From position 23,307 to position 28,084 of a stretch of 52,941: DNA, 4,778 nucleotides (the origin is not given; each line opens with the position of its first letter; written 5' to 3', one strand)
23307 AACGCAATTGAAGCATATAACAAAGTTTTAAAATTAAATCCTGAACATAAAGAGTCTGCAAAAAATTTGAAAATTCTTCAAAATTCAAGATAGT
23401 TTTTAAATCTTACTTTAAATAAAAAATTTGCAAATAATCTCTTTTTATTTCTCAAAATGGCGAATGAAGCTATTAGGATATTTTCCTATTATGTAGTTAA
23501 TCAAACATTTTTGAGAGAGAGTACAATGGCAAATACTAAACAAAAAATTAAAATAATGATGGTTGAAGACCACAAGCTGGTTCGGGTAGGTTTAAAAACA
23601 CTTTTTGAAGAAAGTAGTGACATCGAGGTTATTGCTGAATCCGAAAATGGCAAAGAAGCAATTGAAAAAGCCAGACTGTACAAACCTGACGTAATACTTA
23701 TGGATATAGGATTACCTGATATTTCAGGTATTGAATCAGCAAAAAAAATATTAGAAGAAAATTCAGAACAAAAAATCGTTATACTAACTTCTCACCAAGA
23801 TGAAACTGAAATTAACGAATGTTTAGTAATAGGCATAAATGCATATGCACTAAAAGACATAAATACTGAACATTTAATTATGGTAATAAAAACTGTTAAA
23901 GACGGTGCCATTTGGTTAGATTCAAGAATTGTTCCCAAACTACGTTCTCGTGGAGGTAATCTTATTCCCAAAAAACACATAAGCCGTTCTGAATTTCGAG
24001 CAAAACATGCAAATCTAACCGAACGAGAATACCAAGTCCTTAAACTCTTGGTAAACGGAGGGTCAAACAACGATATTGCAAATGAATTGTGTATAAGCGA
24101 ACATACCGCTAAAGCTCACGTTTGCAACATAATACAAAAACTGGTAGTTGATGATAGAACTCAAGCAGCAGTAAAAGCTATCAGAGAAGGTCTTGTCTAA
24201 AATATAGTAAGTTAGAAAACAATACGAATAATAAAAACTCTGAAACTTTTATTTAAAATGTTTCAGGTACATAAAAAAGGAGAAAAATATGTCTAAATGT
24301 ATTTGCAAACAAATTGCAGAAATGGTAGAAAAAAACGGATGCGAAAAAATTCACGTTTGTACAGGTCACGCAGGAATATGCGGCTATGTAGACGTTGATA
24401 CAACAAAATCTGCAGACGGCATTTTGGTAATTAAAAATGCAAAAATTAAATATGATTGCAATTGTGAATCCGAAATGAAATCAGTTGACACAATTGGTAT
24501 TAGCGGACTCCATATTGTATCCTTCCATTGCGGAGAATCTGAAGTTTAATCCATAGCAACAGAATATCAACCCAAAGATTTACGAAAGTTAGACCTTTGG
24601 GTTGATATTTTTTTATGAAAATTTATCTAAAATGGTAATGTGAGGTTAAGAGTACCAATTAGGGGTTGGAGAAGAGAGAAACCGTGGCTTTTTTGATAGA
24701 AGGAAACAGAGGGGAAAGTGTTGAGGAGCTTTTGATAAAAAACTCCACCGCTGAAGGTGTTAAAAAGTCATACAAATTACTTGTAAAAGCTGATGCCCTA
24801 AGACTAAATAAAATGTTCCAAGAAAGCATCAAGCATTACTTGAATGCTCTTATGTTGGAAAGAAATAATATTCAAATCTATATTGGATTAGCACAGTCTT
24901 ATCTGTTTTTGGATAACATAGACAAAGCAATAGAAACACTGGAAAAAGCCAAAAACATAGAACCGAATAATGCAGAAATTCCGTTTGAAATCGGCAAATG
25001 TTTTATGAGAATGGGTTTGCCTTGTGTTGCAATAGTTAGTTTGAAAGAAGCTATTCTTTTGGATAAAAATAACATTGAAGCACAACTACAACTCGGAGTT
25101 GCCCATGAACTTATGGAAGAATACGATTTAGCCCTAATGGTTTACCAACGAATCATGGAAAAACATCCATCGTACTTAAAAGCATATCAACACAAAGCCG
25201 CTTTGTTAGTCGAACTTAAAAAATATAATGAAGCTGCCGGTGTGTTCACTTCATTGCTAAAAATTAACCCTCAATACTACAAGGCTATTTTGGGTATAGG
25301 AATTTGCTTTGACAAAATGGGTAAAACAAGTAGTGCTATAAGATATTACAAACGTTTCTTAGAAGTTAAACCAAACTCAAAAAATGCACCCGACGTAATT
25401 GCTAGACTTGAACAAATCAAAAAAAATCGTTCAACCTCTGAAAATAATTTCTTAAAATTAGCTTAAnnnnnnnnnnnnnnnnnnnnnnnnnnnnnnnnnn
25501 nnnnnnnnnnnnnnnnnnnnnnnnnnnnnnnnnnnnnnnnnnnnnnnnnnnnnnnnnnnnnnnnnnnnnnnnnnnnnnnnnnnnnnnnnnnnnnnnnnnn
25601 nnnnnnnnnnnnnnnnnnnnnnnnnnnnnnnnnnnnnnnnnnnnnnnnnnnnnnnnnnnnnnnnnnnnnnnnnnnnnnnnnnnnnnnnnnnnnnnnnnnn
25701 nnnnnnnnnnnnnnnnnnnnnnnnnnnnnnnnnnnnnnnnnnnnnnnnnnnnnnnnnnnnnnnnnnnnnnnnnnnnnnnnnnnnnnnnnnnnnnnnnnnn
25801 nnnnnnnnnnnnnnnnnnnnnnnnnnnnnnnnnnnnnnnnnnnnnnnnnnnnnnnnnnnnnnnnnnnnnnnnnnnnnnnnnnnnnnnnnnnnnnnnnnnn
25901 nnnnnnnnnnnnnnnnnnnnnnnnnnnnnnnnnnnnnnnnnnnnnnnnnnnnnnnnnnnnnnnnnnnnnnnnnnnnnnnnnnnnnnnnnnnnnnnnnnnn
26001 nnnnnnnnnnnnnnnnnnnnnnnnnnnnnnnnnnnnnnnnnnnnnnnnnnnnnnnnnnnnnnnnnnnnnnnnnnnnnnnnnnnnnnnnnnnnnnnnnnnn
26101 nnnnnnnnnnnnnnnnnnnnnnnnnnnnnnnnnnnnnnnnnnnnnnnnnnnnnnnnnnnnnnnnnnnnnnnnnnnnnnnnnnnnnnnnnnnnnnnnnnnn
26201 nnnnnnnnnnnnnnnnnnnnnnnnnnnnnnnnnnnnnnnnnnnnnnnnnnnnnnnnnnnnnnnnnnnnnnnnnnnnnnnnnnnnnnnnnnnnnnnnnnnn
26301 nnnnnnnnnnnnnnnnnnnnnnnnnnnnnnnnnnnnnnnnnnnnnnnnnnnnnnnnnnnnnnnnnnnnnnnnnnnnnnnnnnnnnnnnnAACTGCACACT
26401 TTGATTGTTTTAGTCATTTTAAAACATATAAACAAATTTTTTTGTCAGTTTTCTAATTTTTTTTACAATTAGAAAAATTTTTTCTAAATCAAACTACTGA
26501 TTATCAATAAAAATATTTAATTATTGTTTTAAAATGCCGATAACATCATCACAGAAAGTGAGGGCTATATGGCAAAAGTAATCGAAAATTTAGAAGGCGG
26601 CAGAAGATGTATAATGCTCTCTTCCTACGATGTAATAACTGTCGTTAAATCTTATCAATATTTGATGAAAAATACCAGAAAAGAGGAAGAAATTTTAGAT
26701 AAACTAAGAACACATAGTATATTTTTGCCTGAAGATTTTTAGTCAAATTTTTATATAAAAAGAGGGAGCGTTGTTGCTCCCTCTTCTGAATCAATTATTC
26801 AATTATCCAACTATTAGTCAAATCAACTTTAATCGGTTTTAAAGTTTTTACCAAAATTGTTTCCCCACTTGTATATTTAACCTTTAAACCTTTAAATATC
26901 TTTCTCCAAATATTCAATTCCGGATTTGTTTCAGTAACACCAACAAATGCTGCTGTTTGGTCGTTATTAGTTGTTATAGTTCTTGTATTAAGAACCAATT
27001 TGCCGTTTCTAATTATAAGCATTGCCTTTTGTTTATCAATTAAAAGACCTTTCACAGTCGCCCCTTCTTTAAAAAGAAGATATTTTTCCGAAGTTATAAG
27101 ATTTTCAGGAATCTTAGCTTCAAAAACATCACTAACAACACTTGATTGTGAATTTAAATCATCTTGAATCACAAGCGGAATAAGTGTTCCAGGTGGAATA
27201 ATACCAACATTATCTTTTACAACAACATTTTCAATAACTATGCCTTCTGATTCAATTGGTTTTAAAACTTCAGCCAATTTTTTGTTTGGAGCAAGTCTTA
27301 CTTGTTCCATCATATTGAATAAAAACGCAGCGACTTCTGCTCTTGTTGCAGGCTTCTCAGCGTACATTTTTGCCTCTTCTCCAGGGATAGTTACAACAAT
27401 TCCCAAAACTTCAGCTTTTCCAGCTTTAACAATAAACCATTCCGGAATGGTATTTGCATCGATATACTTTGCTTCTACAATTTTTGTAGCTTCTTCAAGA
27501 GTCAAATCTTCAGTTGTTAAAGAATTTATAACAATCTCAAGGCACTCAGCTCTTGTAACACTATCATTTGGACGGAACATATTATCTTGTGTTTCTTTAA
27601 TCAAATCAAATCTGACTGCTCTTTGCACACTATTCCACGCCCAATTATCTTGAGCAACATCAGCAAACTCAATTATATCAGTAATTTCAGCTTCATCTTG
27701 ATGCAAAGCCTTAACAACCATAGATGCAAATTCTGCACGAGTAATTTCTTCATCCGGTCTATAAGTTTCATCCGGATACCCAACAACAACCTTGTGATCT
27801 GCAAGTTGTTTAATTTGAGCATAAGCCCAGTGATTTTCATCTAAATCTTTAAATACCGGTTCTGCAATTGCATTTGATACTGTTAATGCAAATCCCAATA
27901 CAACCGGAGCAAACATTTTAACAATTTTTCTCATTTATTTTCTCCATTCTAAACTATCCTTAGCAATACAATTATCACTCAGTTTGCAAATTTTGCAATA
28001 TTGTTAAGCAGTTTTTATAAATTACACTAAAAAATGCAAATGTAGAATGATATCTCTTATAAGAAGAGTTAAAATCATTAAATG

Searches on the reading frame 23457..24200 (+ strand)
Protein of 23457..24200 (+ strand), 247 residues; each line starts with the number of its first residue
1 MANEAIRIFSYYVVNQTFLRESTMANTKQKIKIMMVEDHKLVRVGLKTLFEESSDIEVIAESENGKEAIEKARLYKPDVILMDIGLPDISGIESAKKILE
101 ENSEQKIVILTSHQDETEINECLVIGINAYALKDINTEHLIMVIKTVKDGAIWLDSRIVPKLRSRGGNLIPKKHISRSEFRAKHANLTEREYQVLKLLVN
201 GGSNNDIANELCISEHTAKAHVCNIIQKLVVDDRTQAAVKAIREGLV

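Call 62: search_protein_families(library=pfam, proteins=[window:23457-24200:+], max_evalue=0.001)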
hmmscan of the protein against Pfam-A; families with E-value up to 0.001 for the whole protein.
window:23457-24200:+ (247 aa): 2 families
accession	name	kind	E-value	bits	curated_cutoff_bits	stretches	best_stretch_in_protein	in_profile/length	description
PF00072.30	Response_reg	-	5.3e-25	88.2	30.2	1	33-144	1-110/111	Response regulator receiver domain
PF00196.25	GerE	-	1e-17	63.9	23.5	1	186-241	2-57/57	Bacterial regulatory proteins, luxR family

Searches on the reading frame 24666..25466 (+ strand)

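Call 62: search_protein_families(library=pfam, proteins=[window:24666-25466:+], max_evalue=0.001)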
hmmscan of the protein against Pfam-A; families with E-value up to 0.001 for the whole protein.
window:24666-25466:+ (266 aa): 21 families
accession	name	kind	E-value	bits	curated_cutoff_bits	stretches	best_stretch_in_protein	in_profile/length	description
PF00515.34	TPR_1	-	1.1e-21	76.2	27.8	2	70-102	2-34/34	Tetratricopeptide repeat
PF14559.12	TPR_19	-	7.1e-21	74.8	25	2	48-104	4-60/68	Tetratricopeptide repeat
PF07719.23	TPR_2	-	2e-20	71.6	27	0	71-102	3-34/34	Tetratricopeptide repeat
PF13414.12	TPR_11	-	2.1e-19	69.4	26.8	1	84-117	9-42/42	TPR repeat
PF13181.12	TPR_8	-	1.7e-17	62.5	25.7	1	70-102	2-34/34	Tetratricopeptide repeat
PF13174.12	TPR_6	-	5.4e-17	61.6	26.3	1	138-169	1-32/33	Tetratricopeptide repeat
PF13428.12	TPR_14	-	3.7e-16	58.4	23.5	1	138-179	2-43/44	Tetratricopeptide repeat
PF13424.12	TPR_12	-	4.9e-13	49.5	30.1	0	42-96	10-72/77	Tetratricopeptide repeat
PF13431.12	TPR_17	-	1.6e-11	44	24.4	0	160-190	2-32/34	Tetratricopeptide repeat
PF13176.12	TPR_7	-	3.3e-10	39.7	27.9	0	207-237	1-31/36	Tetratricopeptide repeat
PF23914.1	TPR_CcmH_CycH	-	2.3e-09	37.7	42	1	65-168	46-152/158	Cytochrome c-type biogenesis protein H TPR domain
PF12895.13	ANAPC3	-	8.1e-09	36.1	27.2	0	127-194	12-79/82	Anaphase-promoting complex, cyclosome, subunit 3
PF13371.12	TPR_9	-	8e-08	32.6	35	0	181-244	5-68/73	Tetratricopeptide repeat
PF04733.20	Coatomer_E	-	8.4e-07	29.1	21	1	76-236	109-267/290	Coatomer epsilon subunit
PF12569.14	NatA_aux_su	-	1.1e-06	28.4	33.3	0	150-238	17-106/515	N-terminal acetyltransferase A, auxiliary subunit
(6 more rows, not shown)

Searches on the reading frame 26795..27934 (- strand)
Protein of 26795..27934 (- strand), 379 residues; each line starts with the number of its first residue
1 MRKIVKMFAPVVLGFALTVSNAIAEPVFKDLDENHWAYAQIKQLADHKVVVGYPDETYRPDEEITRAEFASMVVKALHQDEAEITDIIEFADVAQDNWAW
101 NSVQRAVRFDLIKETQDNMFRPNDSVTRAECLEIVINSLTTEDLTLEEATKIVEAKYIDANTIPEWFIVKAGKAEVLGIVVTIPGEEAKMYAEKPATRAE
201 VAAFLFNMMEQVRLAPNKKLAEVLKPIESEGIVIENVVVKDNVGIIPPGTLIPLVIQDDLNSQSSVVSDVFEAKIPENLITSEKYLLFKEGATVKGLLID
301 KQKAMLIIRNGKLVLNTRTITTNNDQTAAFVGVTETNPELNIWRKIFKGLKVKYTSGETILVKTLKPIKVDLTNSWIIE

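Call 62: search_protein_families(library=pfam, proteins=[window:26795-27934:-], max_evalue=0.001)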
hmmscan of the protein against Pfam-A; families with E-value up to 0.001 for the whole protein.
window:26795-27934:- (379 aa): 1 family
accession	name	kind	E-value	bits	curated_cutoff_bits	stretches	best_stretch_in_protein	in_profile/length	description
PF00395.25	SLH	-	5.3e-25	87.6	20.8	2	28-70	2-44/44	S-layer homology domain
